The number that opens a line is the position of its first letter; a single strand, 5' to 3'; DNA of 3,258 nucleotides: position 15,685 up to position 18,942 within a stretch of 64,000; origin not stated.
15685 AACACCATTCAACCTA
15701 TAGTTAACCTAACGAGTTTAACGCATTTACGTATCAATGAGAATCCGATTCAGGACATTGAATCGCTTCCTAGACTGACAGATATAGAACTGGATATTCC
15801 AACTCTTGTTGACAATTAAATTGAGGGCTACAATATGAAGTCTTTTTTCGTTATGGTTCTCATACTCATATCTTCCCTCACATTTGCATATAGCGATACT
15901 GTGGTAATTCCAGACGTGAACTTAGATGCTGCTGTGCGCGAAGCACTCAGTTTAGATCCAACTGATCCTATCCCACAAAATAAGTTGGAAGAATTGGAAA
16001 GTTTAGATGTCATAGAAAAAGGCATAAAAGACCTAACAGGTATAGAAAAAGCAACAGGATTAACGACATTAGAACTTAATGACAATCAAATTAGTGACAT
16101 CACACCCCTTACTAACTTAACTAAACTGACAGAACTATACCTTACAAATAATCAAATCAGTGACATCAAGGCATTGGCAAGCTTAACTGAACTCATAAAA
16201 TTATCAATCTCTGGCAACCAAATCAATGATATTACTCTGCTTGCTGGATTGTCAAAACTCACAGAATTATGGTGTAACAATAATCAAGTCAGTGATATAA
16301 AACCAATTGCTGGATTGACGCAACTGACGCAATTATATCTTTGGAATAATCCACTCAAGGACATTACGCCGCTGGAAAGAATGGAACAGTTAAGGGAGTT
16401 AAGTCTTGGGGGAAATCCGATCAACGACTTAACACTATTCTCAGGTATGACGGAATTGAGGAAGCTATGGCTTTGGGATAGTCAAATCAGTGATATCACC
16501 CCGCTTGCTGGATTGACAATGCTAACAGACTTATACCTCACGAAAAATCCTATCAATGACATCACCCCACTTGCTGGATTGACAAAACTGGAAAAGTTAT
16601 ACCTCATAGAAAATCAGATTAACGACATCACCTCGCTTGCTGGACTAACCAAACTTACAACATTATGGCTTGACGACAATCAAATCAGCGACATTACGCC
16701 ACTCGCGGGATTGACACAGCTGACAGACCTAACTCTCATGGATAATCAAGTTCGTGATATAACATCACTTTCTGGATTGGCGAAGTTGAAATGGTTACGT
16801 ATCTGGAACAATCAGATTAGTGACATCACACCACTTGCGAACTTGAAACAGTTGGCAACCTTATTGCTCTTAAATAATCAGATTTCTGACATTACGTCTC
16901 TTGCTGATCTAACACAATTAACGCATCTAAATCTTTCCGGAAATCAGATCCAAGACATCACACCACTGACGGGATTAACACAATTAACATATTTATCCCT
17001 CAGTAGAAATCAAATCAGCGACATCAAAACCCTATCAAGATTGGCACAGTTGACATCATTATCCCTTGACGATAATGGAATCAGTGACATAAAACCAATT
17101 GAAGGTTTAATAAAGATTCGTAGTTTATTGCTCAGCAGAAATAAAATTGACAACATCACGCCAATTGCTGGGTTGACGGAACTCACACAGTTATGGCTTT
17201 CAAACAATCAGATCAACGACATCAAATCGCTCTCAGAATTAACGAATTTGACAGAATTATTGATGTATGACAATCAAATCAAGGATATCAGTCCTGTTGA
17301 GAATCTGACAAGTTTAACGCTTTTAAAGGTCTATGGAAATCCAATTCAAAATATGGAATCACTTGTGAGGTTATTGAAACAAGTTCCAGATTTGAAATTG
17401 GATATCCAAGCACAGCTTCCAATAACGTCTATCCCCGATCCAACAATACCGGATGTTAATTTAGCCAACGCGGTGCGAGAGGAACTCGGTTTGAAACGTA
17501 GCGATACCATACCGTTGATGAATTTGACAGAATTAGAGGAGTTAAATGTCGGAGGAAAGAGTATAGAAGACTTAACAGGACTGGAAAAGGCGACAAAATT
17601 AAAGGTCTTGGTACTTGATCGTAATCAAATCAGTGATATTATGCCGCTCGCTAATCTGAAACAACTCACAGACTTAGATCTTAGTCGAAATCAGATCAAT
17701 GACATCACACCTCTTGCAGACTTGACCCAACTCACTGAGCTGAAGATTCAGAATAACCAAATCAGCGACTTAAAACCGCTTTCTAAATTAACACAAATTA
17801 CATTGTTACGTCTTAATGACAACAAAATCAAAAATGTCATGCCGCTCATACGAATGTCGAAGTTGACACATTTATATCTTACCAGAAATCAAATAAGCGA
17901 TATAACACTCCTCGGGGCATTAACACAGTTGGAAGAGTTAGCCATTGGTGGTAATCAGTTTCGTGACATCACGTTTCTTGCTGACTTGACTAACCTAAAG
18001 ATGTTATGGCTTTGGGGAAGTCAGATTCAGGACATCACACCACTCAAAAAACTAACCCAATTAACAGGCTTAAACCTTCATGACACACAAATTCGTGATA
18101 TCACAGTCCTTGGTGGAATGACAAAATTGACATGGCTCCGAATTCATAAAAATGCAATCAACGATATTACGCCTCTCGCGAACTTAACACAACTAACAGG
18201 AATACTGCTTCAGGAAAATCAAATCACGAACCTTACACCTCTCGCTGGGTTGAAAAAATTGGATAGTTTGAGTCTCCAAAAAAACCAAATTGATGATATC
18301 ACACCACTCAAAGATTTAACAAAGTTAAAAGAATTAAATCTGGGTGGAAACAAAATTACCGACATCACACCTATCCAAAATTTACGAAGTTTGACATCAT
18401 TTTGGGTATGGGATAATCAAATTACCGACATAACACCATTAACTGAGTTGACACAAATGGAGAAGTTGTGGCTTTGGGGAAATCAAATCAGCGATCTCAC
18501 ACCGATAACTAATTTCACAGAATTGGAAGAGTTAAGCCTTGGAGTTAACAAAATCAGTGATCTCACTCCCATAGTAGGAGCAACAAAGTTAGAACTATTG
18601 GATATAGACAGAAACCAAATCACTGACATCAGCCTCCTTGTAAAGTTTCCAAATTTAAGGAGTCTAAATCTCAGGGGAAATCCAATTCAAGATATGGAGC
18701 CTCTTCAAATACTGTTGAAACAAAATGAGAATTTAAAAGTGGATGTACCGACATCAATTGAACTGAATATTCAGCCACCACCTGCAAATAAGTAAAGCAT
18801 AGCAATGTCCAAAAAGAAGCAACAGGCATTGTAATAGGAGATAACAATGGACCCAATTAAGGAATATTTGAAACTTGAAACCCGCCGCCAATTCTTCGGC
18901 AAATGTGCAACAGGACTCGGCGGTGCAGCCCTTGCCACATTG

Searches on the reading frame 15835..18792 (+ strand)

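Call 83: search_protein_families(library=pfam, proteins=[window:15835-18792:+], max_evalue=0.00001)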
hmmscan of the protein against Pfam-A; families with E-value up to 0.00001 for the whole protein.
window:15835-18792:+ (986 aa): 9 families
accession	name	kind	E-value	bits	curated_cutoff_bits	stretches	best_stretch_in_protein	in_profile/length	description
PF12799.13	LRR_4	-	2.4e-153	495.1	27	18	141-181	2-43/44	Leucine Rich repeats (2 copies)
PF13855.12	LRR_8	-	3.7e-70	232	27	6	896-951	2-61/61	Leucine rich repeat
PF23211.1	LRR_LRWD1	-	8.9e-38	130.3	28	0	132-196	34-98/190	Leucine-rich repeat and WD repeat-containing protein 1, LRR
PF14580.12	LRR_9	-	6.9e-29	101.1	30.5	0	324-397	50-128/175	Leucine-rich repeat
PF00560.39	LRR_1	-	8.8e-24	78.9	20.6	0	361-377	1-17/23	Leucine Rich Repeat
PF23598.1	LRR_14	-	2.3e-23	83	40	0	732-950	38-250/353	Leucine-rich repeat region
PF23952.1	LRR_EndoS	-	2.7e-21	76.4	27.9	0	538-596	1-54/116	Endo-beta-N-acetylglucosaminidase EndoS LRR domain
PF13516.12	LRR_6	-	3.1e-16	58.5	23.4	0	829-843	3-17/24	Leucine Rich repeat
PF13306.12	LRR_5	-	3.2e-06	27.5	27.7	0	408-493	27-114/127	BspA type Leucine rich repeat region (6 copies)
